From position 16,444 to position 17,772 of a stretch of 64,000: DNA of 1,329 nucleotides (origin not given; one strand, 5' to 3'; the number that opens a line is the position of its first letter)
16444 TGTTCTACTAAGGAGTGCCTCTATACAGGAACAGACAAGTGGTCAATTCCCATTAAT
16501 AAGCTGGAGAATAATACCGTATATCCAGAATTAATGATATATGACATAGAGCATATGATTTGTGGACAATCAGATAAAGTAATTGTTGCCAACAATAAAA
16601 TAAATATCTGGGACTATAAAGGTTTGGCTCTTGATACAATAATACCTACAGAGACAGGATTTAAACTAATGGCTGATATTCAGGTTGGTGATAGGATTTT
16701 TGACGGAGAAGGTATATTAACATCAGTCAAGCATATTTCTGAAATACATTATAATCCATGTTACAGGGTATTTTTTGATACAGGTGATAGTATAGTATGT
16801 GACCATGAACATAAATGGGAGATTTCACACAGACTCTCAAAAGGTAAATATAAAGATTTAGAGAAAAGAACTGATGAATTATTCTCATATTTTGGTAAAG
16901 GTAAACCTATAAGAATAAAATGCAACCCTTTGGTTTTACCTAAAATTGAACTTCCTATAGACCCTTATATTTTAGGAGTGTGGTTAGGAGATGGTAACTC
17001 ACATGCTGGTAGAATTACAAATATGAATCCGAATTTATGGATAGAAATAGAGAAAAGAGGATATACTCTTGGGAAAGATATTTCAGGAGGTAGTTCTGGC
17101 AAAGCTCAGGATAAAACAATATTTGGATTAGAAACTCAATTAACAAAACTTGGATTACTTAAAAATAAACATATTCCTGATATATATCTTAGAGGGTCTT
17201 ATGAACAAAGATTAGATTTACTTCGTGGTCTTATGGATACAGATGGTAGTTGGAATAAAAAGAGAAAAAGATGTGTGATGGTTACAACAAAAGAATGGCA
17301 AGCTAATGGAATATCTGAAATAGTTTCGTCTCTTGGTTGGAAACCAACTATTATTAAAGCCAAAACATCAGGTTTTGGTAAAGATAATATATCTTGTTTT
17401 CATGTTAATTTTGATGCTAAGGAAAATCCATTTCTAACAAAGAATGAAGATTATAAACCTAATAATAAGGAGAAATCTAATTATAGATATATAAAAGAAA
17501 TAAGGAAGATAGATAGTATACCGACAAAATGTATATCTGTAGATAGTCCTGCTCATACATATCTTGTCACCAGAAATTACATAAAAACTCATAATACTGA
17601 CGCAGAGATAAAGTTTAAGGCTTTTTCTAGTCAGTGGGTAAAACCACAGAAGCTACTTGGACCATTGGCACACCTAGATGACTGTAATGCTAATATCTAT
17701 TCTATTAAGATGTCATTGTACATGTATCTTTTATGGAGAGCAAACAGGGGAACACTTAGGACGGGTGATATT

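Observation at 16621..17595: Intein-like Hint plus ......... insertion in a PD-(D/E)XK nuclease, with a non-canonical N-terminal junction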

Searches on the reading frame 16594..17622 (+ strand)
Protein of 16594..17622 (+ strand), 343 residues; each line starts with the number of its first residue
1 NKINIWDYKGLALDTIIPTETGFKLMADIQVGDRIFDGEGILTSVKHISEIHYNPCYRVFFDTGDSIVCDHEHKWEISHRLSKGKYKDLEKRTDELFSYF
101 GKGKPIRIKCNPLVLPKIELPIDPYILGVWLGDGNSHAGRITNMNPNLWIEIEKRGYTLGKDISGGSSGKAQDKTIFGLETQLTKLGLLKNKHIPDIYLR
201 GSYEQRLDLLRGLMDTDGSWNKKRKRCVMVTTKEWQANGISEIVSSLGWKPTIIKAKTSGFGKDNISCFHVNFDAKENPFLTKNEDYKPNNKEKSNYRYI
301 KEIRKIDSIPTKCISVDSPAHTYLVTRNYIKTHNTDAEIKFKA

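Call 11: find_homologous_proteins(query=window:16621-17595:+, max_evalue=0.001)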
Query seq(325 aa) (325 aa): 560 proteins with E <= 0.001 among 1647 candidates; the best 120 are listed.
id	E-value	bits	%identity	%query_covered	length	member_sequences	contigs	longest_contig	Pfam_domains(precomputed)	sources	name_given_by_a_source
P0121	9.8e-122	424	57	100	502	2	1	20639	-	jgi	jgi:hypothetical protein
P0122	9.9e-109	382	54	100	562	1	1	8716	-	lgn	-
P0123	2.4e-103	364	52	100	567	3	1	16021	PF05204.20,PF14528.12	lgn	-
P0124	1.9e-96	341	49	100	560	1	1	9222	-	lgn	-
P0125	6.0e-93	330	49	100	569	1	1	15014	PF14528.12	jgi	-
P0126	2.3e-90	321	49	95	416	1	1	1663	-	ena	-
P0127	2.3e-86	308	47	100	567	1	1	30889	-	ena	-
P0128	7.7e-86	306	49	100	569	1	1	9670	PF12705.14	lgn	-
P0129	1.2e-85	306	47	100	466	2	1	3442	PF14528.12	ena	-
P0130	5.7e-85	304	47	95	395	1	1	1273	-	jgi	jgi:intein/homing endonuclease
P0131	2.4e-84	302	46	100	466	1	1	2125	PF14528.12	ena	-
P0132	4.6e-84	301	47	100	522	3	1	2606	-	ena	-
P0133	3.3e-83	298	46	100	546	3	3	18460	-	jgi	jgi:hypothetical protein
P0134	1.9e-82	295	47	100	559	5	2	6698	PF14528.12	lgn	-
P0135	2.7e-82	295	46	100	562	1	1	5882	PF14528.12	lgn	-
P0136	4.0e-81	291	46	100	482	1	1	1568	PF05204.20,PF14528.12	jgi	jgi:hypothetical protein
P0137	7.6e-81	290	46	100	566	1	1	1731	PF05204.20,PF14528.12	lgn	-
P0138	2.0e-80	289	46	100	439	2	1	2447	PF14528.12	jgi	jgi:hypothetical protein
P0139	1.1e-79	286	45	100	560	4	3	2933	PF14528.12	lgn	-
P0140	1.5e-79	286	44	100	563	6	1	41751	PF14528.12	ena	-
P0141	1.6e-79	286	44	100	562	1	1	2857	PF14528.12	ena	-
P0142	1.9e-79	285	44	100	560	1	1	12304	PF14528.12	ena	-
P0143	5.4e-79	284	44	100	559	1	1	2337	PF14528.12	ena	-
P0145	6.6e-79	284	45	100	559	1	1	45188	PF14528.12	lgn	-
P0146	1.7e-78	282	43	100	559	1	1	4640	PF14528.12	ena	-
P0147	2.0e-78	282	44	100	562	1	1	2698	PF14528.12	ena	-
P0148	2.7e-78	282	44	100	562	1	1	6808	PF14528.12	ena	-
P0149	3.3e-78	281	45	100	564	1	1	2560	PF14528.12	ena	-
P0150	3.5e-78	281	44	100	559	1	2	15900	PF14528.12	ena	-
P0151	3.5e-78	281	44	100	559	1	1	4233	PF14528.12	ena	-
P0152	6.5e-78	280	43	100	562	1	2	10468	PF14528.12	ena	-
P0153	9.5e-78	280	43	100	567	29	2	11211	PF14528.12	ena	-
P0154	9.5e-78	280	44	100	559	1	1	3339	PF14528.12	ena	-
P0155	9.6e-78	280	44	100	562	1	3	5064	PF14528.12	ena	-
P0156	9.6e-78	280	43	100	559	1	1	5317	PF14528.12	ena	-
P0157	1.2e-77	280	43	100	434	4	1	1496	PF14528.12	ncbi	-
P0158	1.2e-77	280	43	100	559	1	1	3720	PF14528.12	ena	-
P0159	1.3e-77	279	43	100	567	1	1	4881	PF14528.12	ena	-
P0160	3.4e-77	278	43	100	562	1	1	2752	PF14528.12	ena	-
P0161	4.2e-77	278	44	100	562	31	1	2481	PF14528.12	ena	-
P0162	4.3e-77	278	44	100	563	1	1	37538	PF14528.12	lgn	-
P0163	1.1e-76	276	43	100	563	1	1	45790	PF14528.12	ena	-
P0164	1.4e-76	276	44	100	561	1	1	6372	PF14528.12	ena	-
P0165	2.4e-76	275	44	100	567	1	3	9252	PF14528.12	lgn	-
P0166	2.6e-76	275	43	100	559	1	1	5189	PF14528.12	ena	-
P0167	4.1e-76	274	44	100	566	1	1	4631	PF14528.12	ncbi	-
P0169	1.1e-75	273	45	95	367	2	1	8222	PF05204.20,PF14528.12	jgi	jgi:replicative DNA helicase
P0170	1.1e-75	273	44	100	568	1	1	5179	PF14528.12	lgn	-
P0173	8.6e-75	270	43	100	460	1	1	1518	PF14528.12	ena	-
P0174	9.5e-75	270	42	100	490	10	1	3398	PF14528.12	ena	-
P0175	1.3e-74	270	42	100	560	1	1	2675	PF14528.12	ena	-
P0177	2.4e-74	269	42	100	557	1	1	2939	PF14528.12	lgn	-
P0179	1.8e-73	266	50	76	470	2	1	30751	PF14528.12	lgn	-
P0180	5.1e-72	261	41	100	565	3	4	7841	PF14528.12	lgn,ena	-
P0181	5.6e-72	261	41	100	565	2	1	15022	PF14528.12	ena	-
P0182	7.9e-72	260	42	100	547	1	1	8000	PF12705.14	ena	-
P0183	9.5e-72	260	42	100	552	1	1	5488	PF05204.20,PF14528.12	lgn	-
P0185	1.4e-69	253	41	100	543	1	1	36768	PF12705.14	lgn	-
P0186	4.2e-69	251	42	100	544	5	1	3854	PF12705.14,PF14528.12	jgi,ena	jgi:hypothetical protein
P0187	5.3e-69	251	44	100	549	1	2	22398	PF12705.14,PF14528.12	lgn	-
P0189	3.7e-68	248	42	100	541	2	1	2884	PF12705.14,PF14528.12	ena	-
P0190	3.7e-68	248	42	100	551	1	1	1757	PF12705.14,PF14528.12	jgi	jgi:hypothetical protein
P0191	5.4e-68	248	42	100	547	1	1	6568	PF12705.14,PF14528.12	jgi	jgi:hypothetical protein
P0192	5.8e-68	248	43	100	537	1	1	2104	PF12705.14,PF14528.12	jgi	jgi:hypothetical protein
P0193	6.0e-68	248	42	100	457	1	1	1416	PF14528.12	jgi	jgi:replicative DNA helicase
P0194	6.4e-68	248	41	100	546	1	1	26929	PF12705.14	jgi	jgi:hypothetical protein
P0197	3.2e-67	245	47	78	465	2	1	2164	PF14528.12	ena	-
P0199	4.1e-67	245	42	100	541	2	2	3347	PF12705.14,PF14528.12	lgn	-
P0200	9.2e-67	244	42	95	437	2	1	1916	PF14528.12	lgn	-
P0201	9.3e-67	244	52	71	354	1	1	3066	PF14528.12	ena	-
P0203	1.4e-66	243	41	100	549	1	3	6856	PF12705.14,PF14528.12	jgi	jgi:hypothetical protein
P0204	1.6e-66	243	39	100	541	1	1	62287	PF12705.14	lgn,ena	-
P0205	1.6e-66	243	42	100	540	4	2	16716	PF12705.14,PF14528.12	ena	-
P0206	1.7e-66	243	42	100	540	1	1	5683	PF12705.14,PF14528.12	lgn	-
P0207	1.8e-66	243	41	100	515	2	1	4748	PF14528.12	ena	-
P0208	2.8e-66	242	43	100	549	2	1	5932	PF12705.14,PF14528.12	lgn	-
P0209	3.1e-66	242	44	100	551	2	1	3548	PF12705.14,PF14528.12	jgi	jgi:hypothetical protein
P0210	3.4e-66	242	41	100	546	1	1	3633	PF12705.14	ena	-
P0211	8.9e-66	240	43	100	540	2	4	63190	PF12705.14,PF14528.12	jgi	jgi:hypothetical protein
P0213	3.3e-65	239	40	100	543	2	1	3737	PF12705.14,PF14528.12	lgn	-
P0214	6.2e-65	238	40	100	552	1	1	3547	PF12705.14,PF14528.12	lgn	-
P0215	6.8e-65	238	40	100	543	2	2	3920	PF12705.14,PF14528.12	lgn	-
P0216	9.5e-65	237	42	88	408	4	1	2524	PF14528.12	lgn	-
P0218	2.1e-64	236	40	100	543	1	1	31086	PF12705.14,PF14528.12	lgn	-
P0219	4.1e-64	235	39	100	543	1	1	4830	PF12705.14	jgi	jgi:hypothetical protein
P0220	4.2e-64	235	41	100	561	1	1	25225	PF12684.14,PF14528.12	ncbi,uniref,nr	ncbi:PD-(D/E)XK nuclease-like domain-containing protein [Tsukamurella tyrosinosolvens]|uniref:PD-(D/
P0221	4.2e-64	235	41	100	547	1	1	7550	PF12705.14,PF14528.12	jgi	jgi:hypothetical protein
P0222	4.3e-64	235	41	100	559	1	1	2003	PF12705.14,PF14528.12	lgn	-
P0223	6.0e-64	234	38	100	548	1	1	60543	PF05204.20,PF12705.14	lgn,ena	-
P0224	6.1e-64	234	42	100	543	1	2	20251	PF12705.14,PF14528.12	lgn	-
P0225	8.9e-64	234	51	69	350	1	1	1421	PF05204.20,PF14528.12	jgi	jgi:hypothetical protein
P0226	1.1e-63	234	39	100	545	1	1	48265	PF12705.14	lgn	-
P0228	4.6e-63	232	40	100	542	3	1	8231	PF12705.14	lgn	-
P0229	1.3e-62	230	41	100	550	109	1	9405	PF12705.14,PF14528.12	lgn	-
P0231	1.6e-62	230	39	100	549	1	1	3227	PF14528.12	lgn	-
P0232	2.9e-62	229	41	100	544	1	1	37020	PF12705.14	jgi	jgi:hypothetical protein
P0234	1.8e-61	226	39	100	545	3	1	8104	PF12705.14,PF14528.12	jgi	jgi:hypothetical protein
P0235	1.9e-61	226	40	100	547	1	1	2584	PF12705.14,PF14528.12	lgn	-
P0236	1.9e-61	226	39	100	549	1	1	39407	PF14528.12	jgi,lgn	jgi:hypothetical protein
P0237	2.2e-61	226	40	100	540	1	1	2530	PF12705.14,PF14528.12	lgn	-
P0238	2.7e-61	226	41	100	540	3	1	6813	PF14528.12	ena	-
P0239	2.8e-61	226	40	100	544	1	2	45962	PF12705.14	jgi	jgi:hypothetical protein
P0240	3.7e-61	225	38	100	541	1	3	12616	PF12705.14,PF14528.12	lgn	-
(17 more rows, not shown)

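Call 23: search_dna_similar(query=window:16594-17622:+, collection=phages, mode=protein, max_rows=40, rows=spread)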
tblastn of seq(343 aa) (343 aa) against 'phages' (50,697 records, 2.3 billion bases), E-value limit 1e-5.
Records with a match: 820; places in all: 839; records where one place covers at least 80% of the query: 598.
Best place of each record, by identity: <60% 820.
By first word of the organism name: Mycobacterium 300; Salmonella 183; Vibrio 65; Stx2a-converting 49; Klebsiella 32; Escherichia 28; Pseudomonas 23; Aeromonas 16; Gordonia 15; Enterococcus 14; and 41 more.
By host as written in the record: Mycobacterium smegmatis mc2 155 230; - 114; Salmonella enterica 43; Mycobacterium smegmatis mc#155 34; Salmonella enterica subsp. enterica serovar Enteritidis 28; Salmonella enterica subsp. enterica serovar Typhimurium 27; Klebsiella pneumoniae 16; Salmonella sp. 16; and 160 more.
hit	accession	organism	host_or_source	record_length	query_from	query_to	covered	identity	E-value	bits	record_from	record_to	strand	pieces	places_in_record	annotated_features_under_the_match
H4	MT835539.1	Bacteriophage sp.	human fecal samples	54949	1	343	100%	43.5%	1e-83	281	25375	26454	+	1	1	record has no annotation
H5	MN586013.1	Mycobacterium phage Traaww1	Mycobacterium smegmatis mc#155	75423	9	336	96%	34.9%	4e-49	182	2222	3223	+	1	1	7: terminase large subunit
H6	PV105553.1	Mycobacterium phage Palpatine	Mycobacterium smegmatis mc#155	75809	9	336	96%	34.9%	6e-49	181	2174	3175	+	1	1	8: terminase large subunit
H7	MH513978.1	Mycobacterium phage Phaja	Mycobacterium smegmatis mc2155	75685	9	336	96%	34.9%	7e-49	181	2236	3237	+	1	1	8: terminase large subunit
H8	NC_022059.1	Mycobacterium phage DrDrey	Mycobacterium smegmatis mc2 155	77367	9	336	96%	34.9%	7e-49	181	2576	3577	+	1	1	9: exonuclease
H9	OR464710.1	Mycobacterium phage mushipu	Mycolicibacterium smegmatis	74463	9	336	96%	32.8%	3e-39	153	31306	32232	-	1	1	terminase large subunit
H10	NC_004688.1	Mycobacterium phage Omega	Mycobacterium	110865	7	335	96%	31.8%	9e-42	160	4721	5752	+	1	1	exonuclease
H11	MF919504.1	Mycobacterium phage DmpstrDiver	Mycobacterium smegmatis mc2 155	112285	11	335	95%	32.0%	2e-34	139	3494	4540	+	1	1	terminase large subunit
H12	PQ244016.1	Mycobacterium phage Blubba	Mycobacterium smegmatis mc2 155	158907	7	341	98%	29.9%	5e-39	152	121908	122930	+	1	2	203: HNH endonuclease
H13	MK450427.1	Mycobacterium phage Adlitam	Mycobacterium smegmatis mc2 155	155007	7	341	98%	29.9%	5e-38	150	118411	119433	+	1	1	213: HNH endonuclease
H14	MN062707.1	Mycobacterium phage Grungle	Mycobacterium smegmatis mc2 155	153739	7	341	98%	29.9%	5e-38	149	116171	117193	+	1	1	198: HNH endonuclease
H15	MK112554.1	Mycobacterium phage TinyTim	Mycobacterium smegmatis mc2 155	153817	7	341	98%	29.9%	6e-38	149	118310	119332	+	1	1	212: HNH endonuclease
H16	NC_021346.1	Mycobacterium phage Gizmo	Mycobacterium smegmatis mc2 155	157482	7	341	98%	29.9%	6e-38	149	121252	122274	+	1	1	220: exonuclease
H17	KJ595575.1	Mycobacterium phage Willis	Mycobacterium smegmatis mc2 155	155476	7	341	98%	29.9%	6e-38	149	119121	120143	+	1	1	215: HNH endonuclease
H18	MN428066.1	Mycobacterium phage JPickles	Mycobacterium smegmatis mc2 155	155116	7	341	98%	29.9%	6e-38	149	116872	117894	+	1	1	210: HNH endonuclease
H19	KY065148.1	Vibrio phage JSF3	Vibrio cholerae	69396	9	335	95%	30.4%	9e-25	110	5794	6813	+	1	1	hypothetical protein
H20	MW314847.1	Gordonia phage Delrey21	Gordonia terrae 3612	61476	9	335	95%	29.8%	4e-29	124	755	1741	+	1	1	2: terminase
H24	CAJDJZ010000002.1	Enterococcus phage vB_EfaH_149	Zamorano cheese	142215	9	335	95%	27.8%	4e-19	94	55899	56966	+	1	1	DNA helicase, phage-associated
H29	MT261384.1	Salmonella virus PAT1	Salmonella enterica subsp. enterica ...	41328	9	335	95%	26.1%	5e-28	120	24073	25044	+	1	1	terminase large subunit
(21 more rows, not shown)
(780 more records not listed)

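Call 24: get_annotated_region(hit=H16, flank=900)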
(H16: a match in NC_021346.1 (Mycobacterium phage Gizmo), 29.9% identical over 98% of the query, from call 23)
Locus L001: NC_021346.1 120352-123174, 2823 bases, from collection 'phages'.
description: Mycobacterium phage Gizmo, complete genome.
organism: Mycobacterium phage Gizmo (NCBI taxid 1327936)
taxonomy: Viruses; Duplodnaviria; Heunggongvirae; Uroviricota; Caudoviricetes; Ceeclamvirinae; Bixzunavirus; Bixzunavirus Bxz1
host: Mycobacterium smegmatis mc2 155; source: soil; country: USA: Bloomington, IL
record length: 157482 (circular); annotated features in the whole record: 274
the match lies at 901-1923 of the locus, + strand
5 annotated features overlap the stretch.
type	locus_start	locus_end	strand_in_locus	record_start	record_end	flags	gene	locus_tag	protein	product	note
CDS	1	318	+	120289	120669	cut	218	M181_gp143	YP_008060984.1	Holliday junction resolvase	-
CDS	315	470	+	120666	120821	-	219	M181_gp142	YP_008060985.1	hypothetical protein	-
CDS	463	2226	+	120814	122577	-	220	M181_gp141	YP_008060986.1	exonuclease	HNH endonuclease domain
CDS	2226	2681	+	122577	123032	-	221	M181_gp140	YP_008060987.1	RusA-like Holliday junction resolvase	RusA-like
CDS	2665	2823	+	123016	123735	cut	222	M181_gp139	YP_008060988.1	hypothetical protein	-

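Call 25: get_annotated_region(hit=H4, flank=900)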
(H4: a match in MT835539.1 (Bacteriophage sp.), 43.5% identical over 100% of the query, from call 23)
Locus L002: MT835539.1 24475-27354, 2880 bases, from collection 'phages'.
description: UNVERIFIED: Bacteriophage sp. clone scaffold_125 genomic sequence.
organism: Bacteriophage sp. (NCBI taxid 38018)
taxonomy: Viruses
host: -; source: human fecal samples; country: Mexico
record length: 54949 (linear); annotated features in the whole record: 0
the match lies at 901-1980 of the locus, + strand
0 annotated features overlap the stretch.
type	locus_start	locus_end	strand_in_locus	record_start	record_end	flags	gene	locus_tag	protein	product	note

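Call 30: search_protein_families(library=pfam, proteins=[window:16621-17595:+], max_evalue=10)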
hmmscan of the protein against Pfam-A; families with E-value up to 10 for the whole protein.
seq(325 aa): 3 families
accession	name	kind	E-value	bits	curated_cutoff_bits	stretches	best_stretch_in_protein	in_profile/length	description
PF14528.11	LAGLIDADG_3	-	0.0002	22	22.5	1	196-249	2-56/82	LAGLIDADG-like domain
PF05204.19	Hom_end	-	0.018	15.6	21.1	1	193-265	10-85/110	Homing endonuclease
PF06616.17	BsuBI_PstI_RE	-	0.11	12.3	27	1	160-229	43-113/154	BsuBI/PstI restriction endonuclease domain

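Call 43: predict_structure(alignment_id=A2)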
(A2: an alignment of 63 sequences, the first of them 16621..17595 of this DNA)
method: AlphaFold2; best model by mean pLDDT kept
length: 325 residues; sequences in the alignment: 63
mean_pLDDT: 96.2   pTM: 0.92
mean pLDDT of the five models: 96.2, 96.0, 95.9, 95.9, 95.7
residues with pLDDT >= 90: 303; 70-90: 22; 50-70: 0; < 50: 0
segments of 3 or more residues with pLDDT < 50: none
pLDDT, mean of each block of 10 residues (from residue 1): 98 97 98 98 98 97 97 91 97 92 98 99 98 97 98 87 97 98 97 98 98 95 97 98 97 95 96 93 87 98 98 97 96
secondary structure, 60 per line:
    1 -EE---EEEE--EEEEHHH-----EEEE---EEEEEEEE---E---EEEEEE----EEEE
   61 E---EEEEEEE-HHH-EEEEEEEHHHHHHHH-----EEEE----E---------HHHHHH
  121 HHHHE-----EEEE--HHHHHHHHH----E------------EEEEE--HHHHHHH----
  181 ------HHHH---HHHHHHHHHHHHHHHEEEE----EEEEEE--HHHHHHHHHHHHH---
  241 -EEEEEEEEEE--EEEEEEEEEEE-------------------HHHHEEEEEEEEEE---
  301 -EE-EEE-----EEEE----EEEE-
elements in order: E7-10 E13-16 E25-28 E32-39 E47-52 E57-61 E65-71 E77-83 H84-91 E97-100 H115-124 E131-134 H137-145 E163-167 H170-176 H187-190 H194-208 E209-212 E217-222 H225-237 E242-251 E254-264 H284-287 E288-297 E305-307 E313-316 E321-324

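Call 47: fold_search(model_id=the predicted structure, library=pdb)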
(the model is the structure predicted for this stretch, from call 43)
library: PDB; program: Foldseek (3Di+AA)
matches with E <= 10: 343; with E <= 0.001: 63
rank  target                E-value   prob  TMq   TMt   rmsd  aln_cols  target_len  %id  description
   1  1vde_B                4.7e-19  1.00  0.73  0.57   8.4       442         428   15  PI-SCEI, A HOMING ENDONUCLEASE WITH PROTEIN SPLICING ACTIVITY (released 1998-04-08)
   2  1vde_A                8.3e-19  1.00  0.74  0.58   8.5       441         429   15  PI-SCEI, A HOMING ENDONUCLEASE WITH PROTEIN SPLICING ACTIVITY (released 1998-04-08)
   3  1ef0_A                1.3e-18  1.00  0.73  0.57   8.6       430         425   15  CRYSTAL STRUCTURE OF PI-SCEI MINIPRECURSOR (released 2000-06-07)
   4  1dfa                  6.5e-18  1.00  0.73  0.60   7.2       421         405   15  CRYSTAL STRUCTURE OF PI-SCEI IN C2 SPACE GROUP (released 1999-12-08)
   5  1lws_A                4.0e-17  1.00  0.73  0.57   8.7       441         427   15  Crystal structure of the intein homing endonuclease PI-SceI bound to its recognition sequence (released 2002-09-27)
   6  1jva_B                1.3e-16  1.00  0.75  0.58   8.0       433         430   14  CRYSTAL STRUCTURE OF THE VMA1-DERIVED ENDONUCLEASE BEARING THE N AND C EXTEIN PROPEPTIDES (released 2002-08-29)
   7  1lwt_A                1.3e-16  1.00  0.74  0.56   8.4       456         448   14  Crystal structure of the intein homing endonuclease PI-SceI bound to its substrate DNA (Ca2+ free) (released 2002-09-27)
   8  1jva_A                1.6e-16  1.00  0.71  0.55   8.5       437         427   14  CRYSTAL STRUCTURE OF THE VMA1-DERIVED ENDONUCLEASE BEARING THE N AND C EXTEIN PROPEPTIDES (released 2002-08-29)
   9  7qsu                  1.7e-16  1.00  0.65  0.59   5.8       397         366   14  Crystal structure of homing endonuclease-associated TliVMA intein (C1A, d333-339) (released 2022-03-30)
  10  1um2_B                1.1e-15  1.00  0.72  0.57   8.7       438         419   15  Crystal Structure of the Vma1-Derived Endonuclease with the Ligated Extein Segment (released 2004-09-22)
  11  1ef0_B                2.7e-15  1.00  0.69  0.58   8.7       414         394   15  CRYSTAL STRUCTURE OF PI-SCEI MINIPRECURSOR (released 2000-06-07)
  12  1um2_A                2.1e-14  1.00  0.70  0.56   8.9       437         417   14  Crystal Structure of the Vma1-Derived Endonuclease with the Ligated Extein Segment (released 2004-09-22)
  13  7qss                  1.6e-13  1.00  0.66  0.52   8.1       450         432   12  Crystal structure of homing endonuclease-associated TliVMA intein (C1A) (released 2022-03-30)
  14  7qst                  5.1e-12  1.00  0.60  0.55   8.4       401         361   14  Crystal structure of homing endonuclease-associated PhoVMA intein (C1A) (released 2022-03-30)
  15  1dq3                  9.1e-12  1.00  0.67  0.50   7.8       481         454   13  CRYSTAL STRUCTURE OF AN ARCHAEAL INTEIN-ENCODED HOMING ENDONUCLEASE PI-PFUI (released 2000-07-05)
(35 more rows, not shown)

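Call 58: find_encoding_contigs(protein=P0121, flank=6000, max_places=2)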
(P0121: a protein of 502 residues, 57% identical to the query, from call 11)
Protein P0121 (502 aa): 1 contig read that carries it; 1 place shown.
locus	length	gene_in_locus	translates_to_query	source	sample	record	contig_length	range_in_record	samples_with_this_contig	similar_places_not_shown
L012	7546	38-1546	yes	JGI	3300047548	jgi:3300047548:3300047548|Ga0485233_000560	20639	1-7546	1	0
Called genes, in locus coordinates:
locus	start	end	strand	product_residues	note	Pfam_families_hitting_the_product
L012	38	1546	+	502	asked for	-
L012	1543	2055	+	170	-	-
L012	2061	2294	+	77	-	-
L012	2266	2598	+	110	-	-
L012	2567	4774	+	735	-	-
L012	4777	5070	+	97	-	-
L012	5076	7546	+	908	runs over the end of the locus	-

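Call 64: get_annotated_region(hit=H5, flank=300)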
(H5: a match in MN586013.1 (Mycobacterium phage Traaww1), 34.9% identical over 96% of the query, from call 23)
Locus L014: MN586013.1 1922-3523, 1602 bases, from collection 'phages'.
description: Mycobacterium phage Traaww1, complete genome.
organism: Mycobacterium phage Traaww1 (NCBI taxid 2656610)
taxonomy: Viruses; Duplodnaviria; Heunggongvirae; Uroviricota; Caudoviricetes; Kostyavirus
host: Mycobacterium smegmatis mc#155; source: soil; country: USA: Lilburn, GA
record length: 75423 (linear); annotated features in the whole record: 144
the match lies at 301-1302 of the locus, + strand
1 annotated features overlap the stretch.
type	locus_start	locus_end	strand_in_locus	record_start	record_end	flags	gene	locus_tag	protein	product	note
CDS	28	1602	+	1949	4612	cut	7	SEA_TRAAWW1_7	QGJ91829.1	terminase large subunit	-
